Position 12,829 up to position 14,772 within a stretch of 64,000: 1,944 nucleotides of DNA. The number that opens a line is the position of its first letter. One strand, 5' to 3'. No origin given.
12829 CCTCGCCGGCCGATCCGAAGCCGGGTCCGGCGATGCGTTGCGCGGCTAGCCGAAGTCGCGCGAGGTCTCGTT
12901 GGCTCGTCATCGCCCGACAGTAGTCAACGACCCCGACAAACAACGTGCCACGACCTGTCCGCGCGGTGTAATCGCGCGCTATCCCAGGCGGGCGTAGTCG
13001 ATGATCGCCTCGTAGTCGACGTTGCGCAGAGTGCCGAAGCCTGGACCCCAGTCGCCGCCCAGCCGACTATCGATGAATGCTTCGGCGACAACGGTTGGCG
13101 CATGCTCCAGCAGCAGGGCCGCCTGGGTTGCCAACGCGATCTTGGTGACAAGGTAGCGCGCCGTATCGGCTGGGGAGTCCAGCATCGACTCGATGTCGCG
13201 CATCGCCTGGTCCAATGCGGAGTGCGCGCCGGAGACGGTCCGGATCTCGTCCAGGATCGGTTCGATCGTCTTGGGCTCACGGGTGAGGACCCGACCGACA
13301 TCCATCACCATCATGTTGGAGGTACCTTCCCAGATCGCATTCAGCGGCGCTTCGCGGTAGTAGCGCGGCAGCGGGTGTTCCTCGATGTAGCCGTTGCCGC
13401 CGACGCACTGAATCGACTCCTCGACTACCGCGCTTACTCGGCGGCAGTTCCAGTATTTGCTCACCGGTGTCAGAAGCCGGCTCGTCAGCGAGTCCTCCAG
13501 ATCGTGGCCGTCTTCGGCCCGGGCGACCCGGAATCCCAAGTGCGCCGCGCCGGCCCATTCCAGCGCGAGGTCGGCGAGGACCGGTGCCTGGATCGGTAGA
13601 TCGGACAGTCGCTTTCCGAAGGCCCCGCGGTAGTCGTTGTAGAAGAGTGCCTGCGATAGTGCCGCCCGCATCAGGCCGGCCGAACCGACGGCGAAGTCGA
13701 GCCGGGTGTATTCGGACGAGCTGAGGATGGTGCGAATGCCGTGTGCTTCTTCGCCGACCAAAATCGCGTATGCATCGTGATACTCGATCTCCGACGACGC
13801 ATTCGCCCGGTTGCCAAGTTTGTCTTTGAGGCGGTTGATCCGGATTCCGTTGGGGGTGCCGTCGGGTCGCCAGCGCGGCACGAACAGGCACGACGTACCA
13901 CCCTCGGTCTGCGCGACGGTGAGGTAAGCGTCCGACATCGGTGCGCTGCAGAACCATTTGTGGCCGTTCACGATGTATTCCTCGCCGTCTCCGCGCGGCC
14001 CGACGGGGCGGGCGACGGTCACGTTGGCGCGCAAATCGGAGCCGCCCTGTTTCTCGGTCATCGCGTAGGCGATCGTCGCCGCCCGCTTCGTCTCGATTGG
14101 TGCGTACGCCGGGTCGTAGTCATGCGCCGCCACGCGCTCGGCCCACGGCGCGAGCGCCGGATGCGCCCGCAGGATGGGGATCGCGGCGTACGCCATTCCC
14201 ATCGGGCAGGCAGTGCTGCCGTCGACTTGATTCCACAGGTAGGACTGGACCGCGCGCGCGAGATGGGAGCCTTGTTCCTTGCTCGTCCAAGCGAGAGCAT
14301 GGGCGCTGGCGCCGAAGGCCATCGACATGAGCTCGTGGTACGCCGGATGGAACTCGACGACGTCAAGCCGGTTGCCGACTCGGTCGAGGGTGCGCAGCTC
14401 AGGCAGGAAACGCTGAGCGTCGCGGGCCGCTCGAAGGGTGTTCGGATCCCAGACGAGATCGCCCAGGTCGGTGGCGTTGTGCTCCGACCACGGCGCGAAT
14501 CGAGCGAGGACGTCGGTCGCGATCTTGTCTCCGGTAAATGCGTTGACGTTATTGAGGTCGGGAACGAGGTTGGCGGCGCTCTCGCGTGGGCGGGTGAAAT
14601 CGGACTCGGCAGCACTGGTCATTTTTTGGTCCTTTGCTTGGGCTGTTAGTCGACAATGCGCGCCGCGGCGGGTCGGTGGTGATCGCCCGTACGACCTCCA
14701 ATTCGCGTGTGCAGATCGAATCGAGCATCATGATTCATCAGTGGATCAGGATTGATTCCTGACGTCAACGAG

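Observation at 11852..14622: aidB-like and AlkZ/YcaQ-like genes form an apparent two-gene DNA alkylation / crosslink-repair operon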

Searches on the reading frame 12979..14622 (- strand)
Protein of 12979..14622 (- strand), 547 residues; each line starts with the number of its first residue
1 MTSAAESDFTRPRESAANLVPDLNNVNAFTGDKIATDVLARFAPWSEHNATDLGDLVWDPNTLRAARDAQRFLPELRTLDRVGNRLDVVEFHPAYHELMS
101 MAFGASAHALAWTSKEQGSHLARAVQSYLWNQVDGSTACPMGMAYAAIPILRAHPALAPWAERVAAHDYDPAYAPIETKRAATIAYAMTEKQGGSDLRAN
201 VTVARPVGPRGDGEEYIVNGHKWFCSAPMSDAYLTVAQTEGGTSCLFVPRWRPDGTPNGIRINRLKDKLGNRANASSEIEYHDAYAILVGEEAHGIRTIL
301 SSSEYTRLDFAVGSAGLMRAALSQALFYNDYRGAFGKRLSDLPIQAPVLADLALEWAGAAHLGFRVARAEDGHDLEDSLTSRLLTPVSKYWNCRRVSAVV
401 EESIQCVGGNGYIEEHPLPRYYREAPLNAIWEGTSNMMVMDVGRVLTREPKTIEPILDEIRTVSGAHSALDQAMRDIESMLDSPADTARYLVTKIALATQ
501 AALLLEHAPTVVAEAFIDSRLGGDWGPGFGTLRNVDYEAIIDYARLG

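Call 6: search_protein_families(library=pfam, proteins=[window:12979-14622:-])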
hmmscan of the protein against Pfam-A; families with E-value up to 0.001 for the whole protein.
window:12979-14622:- (547 aa): 5 families
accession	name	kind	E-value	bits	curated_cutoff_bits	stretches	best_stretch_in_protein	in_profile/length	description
PF18158.6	AidB_N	-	2.8e-45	154.6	22.9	1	18-171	1-156/156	Adaptive response protein AidB N-terminal domain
PF00441.29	Acyl-CoA_dh_1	-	2.5e-27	96.3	22.4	1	294-446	2-149/150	Acyl-CoA dehydrogenase, C-terminal domain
PF02770.24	Acyl-CoA_dh_M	-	5.9e-17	62.1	33.3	1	185-283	1-96/97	Acyl-CoA dehydrogenase, middle domain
PF08028.16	Acyl-CoA_dh_2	-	1.3e-07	32.4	22.7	1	316-434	9-132/134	Acyl-CoA dehydrogenase, C-terminal domain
PF22924.1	ACOX_C_alpha1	-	1.2e-06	28.8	27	1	384-446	106-168/169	Acyl-CoA oxidase, C-alpha1 domain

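Call 7: search_protein_families(library=ncbifam, proteins=[window:12979-14622:-])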
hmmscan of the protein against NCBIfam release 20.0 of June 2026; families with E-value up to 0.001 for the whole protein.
window:12979-14622:- (547 aa): 12 families
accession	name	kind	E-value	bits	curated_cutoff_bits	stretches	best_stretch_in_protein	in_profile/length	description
NF008594.0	PRK11561.1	equivalog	1.6e-128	429.4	545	1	22-519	14-513/540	isovaleryl-CoA dehydrogenase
NF042972.1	AcrlCoAredClosAcrC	equivalog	2e-26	92.6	640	1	154-444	90-374/378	acryloyl-CoA reductase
NF045552.1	GlutCoADH_Des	equivalog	1.9e-24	86.6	470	1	185-440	123-373/387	glutaryl-CoA dehydrogenase Acd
NF043006.1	CyhCrbnylCoADH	equivalog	3.1e-24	85.7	650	1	173-447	109-376/380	cyclohexane-1-carbonyl-CoA dehydrogenase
NF008997.0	PRK12341.1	equivalog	1.1e-22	80.6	537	1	183-447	119-377/382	acyl-CoA dehydrogenase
NF058590.1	AcCoDHFadEBacil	equivalog_domain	2.1e-20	72.8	600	1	183-485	136-446/586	acyl-CoA dehydrogenase FadE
NF002885.1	PRK03354.1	equivalog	2.1e-19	69.8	540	1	185-448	120-375/378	crotonobetainyl-CoA dehydrogenase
NF052270.1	Staph_DH_FadE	equivalog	4.9e-16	58.5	600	1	181-447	137-394/400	acyl-CoA dehydrogenase FadE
NF042439.1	SulpropCoADesulf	equivalog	2.3e-15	56.2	600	1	185-443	109-367/379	3-sulfinopropanoyl-CoA desulfinase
TIGR03207.1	cyc_hxne_CoA_dh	equivalog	8.1e-14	51.1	575.35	1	181-444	113-369/372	cyclohexanecarboxyl-CoA dehydrogenase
NF045652.1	ProlPCPDhRedW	equivalog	2e-11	43.4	650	1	182-373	116-307/376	L-prolyl-[peptidyl-carrier protein] dehydrogenase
NF053553.1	prodigi_MBC_PigA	equivalog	4.7e-10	39.1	500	1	180-437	119-370/381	prodigiosin MBC biosynthesis dehydrogenase PigA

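Call 9: search_solved_structures(query=window:12979-14622:-, max_evalue=0.001, show_alignments=1)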
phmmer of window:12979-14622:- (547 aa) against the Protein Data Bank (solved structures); distinct sequences matched with E-value up to 0.001: 85 (the best 60 are shown).
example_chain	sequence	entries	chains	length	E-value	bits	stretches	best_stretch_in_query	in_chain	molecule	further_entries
5ez3_A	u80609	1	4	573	4.8e-122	411.7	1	15-532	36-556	Acyl-CoA dehydrogenase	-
3djl_A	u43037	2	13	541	6.5e-104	351.9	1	22-519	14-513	Protein aidB | Putative acyl-CoA dehydrogenase AidB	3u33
4y9j_A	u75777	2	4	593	3.4e-43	151.5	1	27-494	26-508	Protein ACDH-11, isoform b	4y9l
6sd8_X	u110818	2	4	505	3.8e-39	138.2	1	63-450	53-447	Probable acyl-CoA dehydrogenase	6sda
2dvl_A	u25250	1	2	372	3.2e-24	88.9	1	185-446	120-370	Acyl-CoA dehydrogenase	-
3mpi_A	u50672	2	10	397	5.1e-24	88.2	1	184-441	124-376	Glutaryl-CoA dehydrogenase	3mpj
7xp7_A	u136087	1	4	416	8.8e-24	87.5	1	166-446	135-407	Cyclohexanecarboxyl-CoA dehydrogenase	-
9jq4_A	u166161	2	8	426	2.5e-23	86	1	185-446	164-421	Isovaleryl-CoA dehydrogenase, mitochondrial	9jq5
1ivh_A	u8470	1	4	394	2.7e-23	85.8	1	185-446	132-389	ISOVALERYL-COA DEHYDROGENASE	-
8sgr_A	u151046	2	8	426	3.4e-23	85.5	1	185-446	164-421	Isovaleryl-CoA dehydrogenase, mitochondrial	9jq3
1jqi_A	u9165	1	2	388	1.2e-22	83.7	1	185-442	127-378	short chain acyl-CoA dehydrogenase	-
3nf4_A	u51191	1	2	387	3.2e-22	82.3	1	183-448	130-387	acyl-CoA dehydrogenase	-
7y0a_A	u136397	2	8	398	3.5e-22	82.2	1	185-453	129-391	Short-chain specific acyl-CoA dehydrogenase, mitochondrial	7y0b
2vig_A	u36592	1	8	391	3.6e-22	82.1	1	185-450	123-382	SHORT-CHAIN SPECIFIC ACYL-COA DEHYDROGENASE,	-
4l1f_A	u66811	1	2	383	4.5e-22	81.8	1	182-451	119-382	Acyl-CoA dehydrogenase domain protein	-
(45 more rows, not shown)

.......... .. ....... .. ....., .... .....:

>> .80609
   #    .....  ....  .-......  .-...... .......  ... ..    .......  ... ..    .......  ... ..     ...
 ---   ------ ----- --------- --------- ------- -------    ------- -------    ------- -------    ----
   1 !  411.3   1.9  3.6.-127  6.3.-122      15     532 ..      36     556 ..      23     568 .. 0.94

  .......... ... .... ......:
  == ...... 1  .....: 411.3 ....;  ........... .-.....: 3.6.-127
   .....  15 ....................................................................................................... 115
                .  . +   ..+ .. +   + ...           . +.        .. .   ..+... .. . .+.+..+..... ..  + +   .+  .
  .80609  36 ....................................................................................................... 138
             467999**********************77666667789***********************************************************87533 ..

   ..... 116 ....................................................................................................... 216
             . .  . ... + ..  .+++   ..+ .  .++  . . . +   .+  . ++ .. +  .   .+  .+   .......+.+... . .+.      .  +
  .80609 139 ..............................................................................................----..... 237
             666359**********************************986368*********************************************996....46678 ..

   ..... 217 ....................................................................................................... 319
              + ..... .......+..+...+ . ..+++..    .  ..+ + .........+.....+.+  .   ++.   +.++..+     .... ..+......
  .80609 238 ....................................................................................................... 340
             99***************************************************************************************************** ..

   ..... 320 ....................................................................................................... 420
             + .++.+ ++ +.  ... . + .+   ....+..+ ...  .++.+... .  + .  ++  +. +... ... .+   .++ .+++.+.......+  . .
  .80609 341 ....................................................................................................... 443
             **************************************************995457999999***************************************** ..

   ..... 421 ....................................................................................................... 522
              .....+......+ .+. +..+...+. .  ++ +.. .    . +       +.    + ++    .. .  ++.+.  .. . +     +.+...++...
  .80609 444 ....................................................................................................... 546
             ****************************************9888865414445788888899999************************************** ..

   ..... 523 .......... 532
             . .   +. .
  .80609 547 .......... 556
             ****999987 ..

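Call 34: find_homologous_proteins(query=window:12979-14622:-)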
Query window:12979-14622:- (547 aa): 7998 proteins with E <= 0.001 among 8000 candidates; the best 120 are listed.
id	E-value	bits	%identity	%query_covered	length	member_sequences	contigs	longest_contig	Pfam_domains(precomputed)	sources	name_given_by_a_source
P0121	0.0e+0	1249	100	100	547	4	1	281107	PF02770.25,PF22924.2,PF00441.30,PF08028.17,PF18158.7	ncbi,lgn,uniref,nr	ncbi:putative acyl-CoA dehydrogenase [Antricoccus suffuscus]|uniref:Putative acyl-CoA dehydrogenase 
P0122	5.8e-285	964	78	99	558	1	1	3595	PF02770.25,PF00441.30,PF08028.17,PF18158.7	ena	-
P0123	1.0e-280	950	77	99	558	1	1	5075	PF02770.25,PF00441.30,PF08028.17,PF18158.7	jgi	jgi:putative acyl-CoA dehydrogenase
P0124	3.0e-280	949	76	100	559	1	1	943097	PF02770.25,PF22924.2,PF00441.30,PF08028.17,PF18158.7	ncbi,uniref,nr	ncbi:acyl-CoA dehydrogenase family protein [Nocardia australiensis]|uniref:acyl-CoA dehydrogenase fa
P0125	8.9e-280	947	76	100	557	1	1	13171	PF02770.25,PF00441.30,PF08028.17,PF18158.7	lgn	-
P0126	4.7e-278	942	77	97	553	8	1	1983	PF02770.25,PF00441.30,PF08028.17,PF18158.7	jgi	jgi:putative acyl-CoA dehydrogenase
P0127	1.5e-271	920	73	100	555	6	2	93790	PF02770.25,PF00441.30,PF08028.17,PF18158.7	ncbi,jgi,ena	-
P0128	1.6e-271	920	74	99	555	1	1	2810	PF02770.25,PF00441.30,PF08028.17,PF18158.7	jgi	jgi:putative acyl-CoA dehydrogenase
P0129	5.1e-271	918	74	99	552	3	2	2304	PF02770.25,PF00441.30,PF08028.17,PF18158.7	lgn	-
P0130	1.7e-267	907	74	99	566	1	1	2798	PF02770.25,PF00441.30,PF08028.17,PF18158.7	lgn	-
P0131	2.6e-267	906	73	99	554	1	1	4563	PF02770.25,PF00441.30,PF08028.17,PF18158.7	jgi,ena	-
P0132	3.0e-266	903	73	99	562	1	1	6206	PF02770.25,PF00441.30,PF08028.17,PF18158.7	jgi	jgi:putative acyl-CoA dehydrogenase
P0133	8.6e-266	901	72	100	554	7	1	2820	PF02770.25,PF00441.30,PF08028.17,PF18158.7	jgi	jgi:putative acyl-CoA dehydrogenase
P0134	2.6e-265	899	73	98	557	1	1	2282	PF02770.25,PF00441.30,PF08028.17,PF18158.7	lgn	-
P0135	3.1e-265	899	72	100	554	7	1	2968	PF02770.25,PF00441.30,PF08028.17,PF18158.7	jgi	jgi:putative acyl-CoA dehydrogenase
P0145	9.8e-264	894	71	100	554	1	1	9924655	PF02770.25,PF00441.30,PF08028.17,PF18158.7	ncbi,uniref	ncbi:acyl-CoA dehydrogenase family protein [Pseudonocardia sp. CA-142604]|uniref:acyl-CoA dehydrogen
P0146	2.3e-263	893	73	99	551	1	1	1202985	PF02770.25,PF00441.30,PF08028.17,PF18158.7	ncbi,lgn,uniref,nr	ncbi:acyl-CoA dehydrogenase family protein [Blastococcus sp. VKM Ac-2987]|uniref:acyl-CoA dehydrogen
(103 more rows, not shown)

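Call 35: find_encoding_contigs(protein=P0146, flank=7000, max_places=2)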
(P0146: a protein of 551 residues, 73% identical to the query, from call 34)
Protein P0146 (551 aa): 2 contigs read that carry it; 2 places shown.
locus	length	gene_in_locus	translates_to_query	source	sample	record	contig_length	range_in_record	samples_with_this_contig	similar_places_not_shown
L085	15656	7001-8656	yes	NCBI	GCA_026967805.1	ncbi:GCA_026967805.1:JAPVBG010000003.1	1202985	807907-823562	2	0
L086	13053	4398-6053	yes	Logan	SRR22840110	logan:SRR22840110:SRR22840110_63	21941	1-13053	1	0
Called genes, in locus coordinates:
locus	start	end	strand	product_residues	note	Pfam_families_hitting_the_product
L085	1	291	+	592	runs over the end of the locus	PF03098:An_peroxidase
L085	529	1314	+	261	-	PF03704:BTAD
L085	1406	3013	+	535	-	PF00082:Peptidase_S8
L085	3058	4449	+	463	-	-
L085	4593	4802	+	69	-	-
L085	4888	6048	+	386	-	-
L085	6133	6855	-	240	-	-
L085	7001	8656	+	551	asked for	PF18158:AidB_N, PF02770:Acyl-CoA_dh_M, PF00441:Acyl-CoA_dh_1, PF08028:Acyl-CoA_dh_2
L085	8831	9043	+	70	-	-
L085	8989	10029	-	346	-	PF01925:TauE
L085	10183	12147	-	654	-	PF00999:Na_H_Exchanger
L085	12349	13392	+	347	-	PF08450:SGL (weak)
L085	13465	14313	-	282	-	PF13460:NAD_binding_10, PF05368:NmrA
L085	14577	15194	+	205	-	-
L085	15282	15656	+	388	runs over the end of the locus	PF12006:DUF3500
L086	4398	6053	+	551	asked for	PF18158:AidB_N, PF02770:Acyl-CoA_dh_M, PF00441:Acyl-CoA_dh_1, PF08028:Acyl-CoA_dh_2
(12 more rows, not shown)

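Call 36: find_encoding_contigs(protein=P0124, flank=7000, max_places=2)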
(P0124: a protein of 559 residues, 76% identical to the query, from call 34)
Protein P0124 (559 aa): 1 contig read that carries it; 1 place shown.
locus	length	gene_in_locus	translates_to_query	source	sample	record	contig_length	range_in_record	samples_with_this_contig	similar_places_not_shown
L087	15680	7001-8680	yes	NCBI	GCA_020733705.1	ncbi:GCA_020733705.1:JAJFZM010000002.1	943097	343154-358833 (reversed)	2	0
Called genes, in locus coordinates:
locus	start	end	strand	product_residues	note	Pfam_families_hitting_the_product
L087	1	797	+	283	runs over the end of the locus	-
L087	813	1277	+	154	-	-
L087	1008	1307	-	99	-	-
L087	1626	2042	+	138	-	PF08332:CaMKII_AD, PF13474:SnoaL_3, PF12680:SnoaL_2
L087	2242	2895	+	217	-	PF00702:Hydrolase, PF12710:HAD, PF13419:HAD_2, PF13242:Hydrolase_like (weak)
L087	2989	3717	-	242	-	PF00106:adh_short, PF08659:KR, PF01370:Epimerase (weak), PF13460:NAD_binding_10 (weak), PF13561:adh_short_C2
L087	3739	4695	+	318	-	PF13560:HTH_31, PF01381:HTH_3 (weak), PF17765:MLTR_LBD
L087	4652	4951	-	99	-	-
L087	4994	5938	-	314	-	PF13360:PQQ_2 (weak)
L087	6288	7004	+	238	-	PF00440:TetR_N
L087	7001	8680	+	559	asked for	PF18158:AidB_N, PF02770:Acyl-CoA_dh_M, PF00441:Acyl-CoA_dh_1, PF08028:Acyl-CoA_dh_2, PF22924:ACOX_C_alpha1 (weak)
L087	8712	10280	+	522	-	PF00501:AMP-binding, PF13193:AMP-binding_C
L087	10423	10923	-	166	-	PF19694:DUF6194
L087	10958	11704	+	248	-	PF00376:MerR (weak), PF13411:MerR_1 (weak), PF00376:MerR, PF13411:MerR_1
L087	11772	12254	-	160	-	PF01243:PNPOx_N (weak)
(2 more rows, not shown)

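Call 37: find_encoding_contigs(protein=P0145, flank=7000, max_places=2)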
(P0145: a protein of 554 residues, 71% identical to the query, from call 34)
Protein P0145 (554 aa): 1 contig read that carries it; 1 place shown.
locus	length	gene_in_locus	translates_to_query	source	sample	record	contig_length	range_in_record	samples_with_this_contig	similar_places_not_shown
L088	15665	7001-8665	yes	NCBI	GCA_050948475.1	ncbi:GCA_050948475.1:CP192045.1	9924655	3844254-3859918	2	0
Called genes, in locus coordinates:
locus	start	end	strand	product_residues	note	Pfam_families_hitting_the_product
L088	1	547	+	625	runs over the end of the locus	PF16177:ACAS_N, PF00501:AMP-binding, PF13193:AMP-binding_C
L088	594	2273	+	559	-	PF00501:AMP-binding, PF13193:AMP-binding_C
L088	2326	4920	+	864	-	PF00550:PP-binding, PF00132:Hexapep (faint), PF25087:GMPPB_C (faint), PF14602:Hexapep_2 (faint)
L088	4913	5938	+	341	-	-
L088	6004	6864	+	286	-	PF00106:adh_short, PF01370:Epimerase, PF08659:KR, PF13460:NAD_binding_10, PF13561:adh_short_C2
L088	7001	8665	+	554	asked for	PF18158:AidB_N, PF02770:Acyl-CoA_dh_M, PF00441:Acyl-CoA_dh_1, PF08028:Acyl-CoA_dh_2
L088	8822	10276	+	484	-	PF00171:Aldedh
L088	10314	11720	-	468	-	PF13520:AA_permease_2, PF00324:AA_permease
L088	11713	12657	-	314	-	PF00561:Abhydrolase_1, PF12146:Hydrolase_4, PF12697:Abhydrolase_6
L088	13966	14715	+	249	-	PF00194:Carb_anhydrase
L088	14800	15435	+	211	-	PF01243:PNPOx_N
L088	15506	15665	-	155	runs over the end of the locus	PF00376:MerR, PF13411:MerR_1, PF09278:MerR-DNA-bind (weak)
